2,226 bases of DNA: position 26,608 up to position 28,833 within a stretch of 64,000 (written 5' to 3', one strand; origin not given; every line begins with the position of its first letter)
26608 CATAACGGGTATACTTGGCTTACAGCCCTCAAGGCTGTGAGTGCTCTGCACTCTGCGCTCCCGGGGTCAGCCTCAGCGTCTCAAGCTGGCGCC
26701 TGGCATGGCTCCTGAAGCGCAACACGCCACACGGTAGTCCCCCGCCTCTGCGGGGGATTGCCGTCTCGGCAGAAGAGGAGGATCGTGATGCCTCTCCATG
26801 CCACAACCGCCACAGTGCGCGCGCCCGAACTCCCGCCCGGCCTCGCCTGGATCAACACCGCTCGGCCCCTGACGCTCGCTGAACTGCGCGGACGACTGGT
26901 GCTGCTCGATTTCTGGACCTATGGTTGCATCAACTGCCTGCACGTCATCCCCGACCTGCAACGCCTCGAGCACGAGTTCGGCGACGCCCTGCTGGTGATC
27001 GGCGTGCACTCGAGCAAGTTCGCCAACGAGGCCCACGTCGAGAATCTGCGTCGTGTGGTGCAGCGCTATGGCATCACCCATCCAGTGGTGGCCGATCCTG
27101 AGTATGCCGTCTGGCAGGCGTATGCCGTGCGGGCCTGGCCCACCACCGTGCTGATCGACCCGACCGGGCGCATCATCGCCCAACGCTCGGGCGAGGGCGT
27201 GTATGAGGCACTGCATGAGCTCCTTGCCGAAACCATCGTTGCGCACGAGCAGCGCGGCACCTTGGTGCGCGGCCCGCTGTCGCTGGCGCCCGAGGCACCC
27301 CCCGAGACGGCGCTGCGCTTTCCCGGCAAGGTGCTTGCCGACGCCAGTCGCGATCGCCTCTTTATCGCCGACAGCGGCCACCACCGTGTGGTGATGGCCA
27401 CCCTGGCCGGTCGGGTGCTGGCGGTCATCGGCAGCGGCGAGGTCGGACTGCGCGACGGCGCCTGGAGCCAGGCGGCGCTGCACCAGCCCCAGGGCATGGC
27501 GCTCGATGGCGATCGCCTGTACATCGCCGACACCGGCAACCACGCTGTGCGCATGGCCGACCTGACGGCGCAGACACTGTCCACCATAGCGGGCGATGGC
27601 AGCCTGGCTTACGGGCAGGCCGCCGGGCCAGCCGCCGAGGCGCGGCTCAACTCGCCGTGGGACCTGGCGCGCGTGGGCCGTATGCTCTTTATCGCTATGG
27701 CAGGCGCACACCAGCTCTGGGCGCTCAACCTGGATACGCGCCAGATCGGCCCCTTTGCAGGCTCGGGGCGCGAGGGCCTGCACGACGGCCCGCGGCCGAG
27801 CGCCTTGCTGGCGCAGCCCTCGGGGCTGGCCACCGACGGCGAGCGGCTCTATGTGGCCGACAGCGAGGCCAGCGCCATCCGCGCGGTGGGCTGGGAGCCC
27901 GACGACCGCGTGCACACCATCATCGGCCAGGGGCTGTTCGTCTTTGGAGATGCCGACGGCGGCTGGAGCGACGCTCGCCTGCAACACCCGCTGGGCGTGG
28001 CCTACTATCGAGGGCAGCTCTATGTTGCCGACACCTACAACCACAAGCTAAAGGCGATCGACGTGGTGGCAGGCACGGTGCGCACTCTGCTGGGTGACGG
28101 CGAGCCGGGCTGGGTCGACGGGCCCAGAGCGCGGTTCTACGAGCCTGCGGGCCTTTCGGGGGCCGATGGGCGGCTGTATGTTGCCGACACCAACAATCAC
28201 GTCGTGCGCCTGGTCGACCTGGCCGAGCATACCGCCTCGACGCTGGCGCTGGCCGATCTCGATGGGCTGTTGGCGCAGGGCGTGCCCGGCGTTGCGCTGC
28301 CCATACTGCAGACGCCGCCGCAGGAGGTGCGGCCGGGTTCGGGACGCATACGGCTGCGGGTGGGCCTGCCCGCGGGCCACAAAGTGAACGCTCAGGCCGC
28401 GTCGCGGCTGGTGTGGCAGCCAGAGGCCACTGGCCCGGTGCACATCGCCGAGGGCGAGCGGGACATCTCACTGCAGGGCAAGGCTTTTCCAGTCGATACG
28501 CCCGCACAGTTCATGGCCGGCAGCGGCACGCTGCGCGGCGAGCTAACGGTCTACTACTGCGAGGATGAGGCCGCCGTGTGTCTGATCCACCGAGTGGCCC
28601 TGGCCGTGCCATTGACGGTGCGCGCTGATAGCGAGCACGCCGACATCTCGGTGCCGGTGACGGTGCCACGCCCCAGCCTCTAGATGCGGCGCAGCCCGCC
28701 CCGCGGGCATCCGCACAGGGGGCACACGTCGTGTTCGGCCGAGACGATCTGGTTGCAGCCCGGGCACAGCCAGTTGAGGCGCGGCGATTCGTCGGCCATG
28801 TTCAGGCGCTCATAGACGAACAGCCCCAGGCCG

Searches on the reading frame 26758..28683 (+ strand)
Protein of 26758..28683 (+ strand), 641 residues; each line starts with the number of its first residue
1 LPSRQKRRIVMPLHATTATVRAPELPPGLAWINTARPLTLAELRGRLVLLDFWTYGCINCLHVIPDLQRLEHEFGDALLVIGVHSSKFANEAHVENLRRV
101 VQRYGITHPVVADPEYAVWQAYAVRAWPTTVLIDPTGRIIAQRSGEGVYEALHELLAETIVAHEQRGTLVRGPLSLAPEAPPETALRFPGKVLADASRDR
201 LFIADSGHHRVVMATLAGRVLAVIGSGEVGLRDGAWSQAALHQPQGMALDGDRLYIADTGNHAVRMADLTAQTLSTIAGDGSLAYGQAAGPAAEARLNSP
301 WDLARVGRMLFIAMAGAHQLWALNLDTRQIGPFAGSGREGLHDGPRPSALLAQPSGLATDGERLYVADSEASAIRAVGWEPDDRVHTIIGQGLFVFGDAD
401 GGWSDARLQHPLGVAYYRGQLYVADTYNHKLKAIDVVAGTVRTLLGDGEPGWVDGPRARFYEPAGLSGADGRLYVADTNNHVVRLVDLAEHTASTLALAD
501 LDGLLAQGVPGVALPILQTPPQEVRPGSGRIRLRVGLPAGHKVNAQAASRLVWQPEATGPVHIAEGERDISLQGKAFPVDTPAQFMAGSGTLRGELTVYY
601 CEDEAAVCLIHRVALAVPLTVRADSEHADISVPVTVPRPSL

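Call 56: search_protein_families(library=pfam, proteins=[window:26758-28683:+], max_evalue=0.0001)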
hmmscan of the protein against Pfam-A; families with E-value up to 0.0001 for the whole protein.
window:26758-28683:+ (641 aa): 4 families
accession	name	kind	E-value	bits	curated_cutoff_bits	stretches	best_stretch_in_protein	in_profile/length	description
PF01436.27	NHL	-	7.1e-29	98.8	20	0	241-265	1-26/28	NHL repeat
PF00578.27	AhpC-TSA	-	9.2e-12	45.4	26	1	36-140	16-122/124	AhpC/TSA family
PF13905.12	Thioredoxin_8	-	1.8e-11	44.6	27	1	45-139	1-94/94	Thioredoxin-like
PF08534.16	Redoxin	-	3.2e-08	33.9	26.6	1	37-145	20-134/148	Redoxin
